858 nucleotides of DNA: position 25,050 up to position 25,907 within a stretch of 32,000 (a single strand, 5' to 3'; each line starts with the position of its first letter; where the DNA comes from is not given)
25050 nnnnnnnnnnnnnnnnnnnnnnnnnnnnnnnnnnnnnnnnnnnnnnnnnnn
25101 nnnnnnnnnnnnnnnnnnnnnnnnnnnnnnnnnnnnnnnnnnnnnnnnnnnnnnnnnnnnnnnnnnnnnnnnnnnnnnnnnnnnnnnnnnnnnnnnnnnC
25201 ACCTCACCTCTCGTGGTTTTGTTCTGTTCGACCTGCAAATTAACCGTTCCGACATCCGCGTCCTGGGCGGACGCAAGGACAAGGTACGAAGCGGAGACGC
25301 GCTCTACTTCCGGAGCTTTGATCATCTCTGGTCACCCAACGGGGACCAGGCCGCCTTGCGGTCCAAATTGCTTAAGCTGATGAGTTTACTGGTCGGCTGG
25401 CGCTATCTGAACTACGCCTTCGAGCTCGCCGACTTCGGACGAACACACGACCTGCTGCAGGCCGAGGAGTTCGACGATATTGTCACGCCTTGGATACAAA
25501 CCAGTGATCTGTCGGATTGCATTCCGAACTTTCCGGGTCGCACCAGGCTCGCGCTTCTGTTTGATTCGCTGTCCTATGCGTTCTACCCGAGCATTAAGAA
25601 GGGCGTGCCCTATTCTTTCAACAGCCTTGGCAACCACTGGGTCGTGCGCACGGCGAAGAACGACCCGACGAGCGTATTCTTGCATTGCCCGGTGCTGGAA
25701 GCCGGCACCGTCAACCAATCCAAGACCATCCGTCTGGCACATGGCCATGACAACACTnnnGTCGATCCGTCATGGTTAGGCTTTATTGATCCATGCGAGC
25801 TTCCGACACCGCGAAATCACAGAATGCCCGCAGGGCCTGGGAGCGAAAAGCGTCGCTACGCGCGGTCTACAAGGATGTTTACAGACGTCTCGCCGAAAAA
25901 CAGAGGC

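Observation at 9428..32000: Composite accessory locus predicting a glycan with methyl, sulfate, amide/amidino and phosphonate decorations but lacking assembly and export genes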

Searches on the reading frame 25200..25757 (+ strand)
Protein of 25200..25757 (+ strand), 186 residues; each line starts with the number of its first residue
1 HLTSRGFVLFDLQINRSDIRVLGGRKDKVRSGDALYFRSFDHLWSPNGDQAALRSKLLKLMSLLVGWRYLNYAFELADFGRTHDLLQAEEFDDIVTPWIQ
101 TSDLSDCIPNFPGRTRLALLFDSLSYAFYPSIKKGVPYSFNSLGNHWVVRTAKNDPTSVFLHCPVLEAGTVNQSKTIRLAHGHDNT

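Call 41: search_protein_families(library=pfam, proteins=[window:25200-25757:+], max_evalue=1)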
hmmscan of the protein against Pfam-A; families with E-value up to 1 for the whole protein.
window:25200-25757:+ (186 aa): 0 families
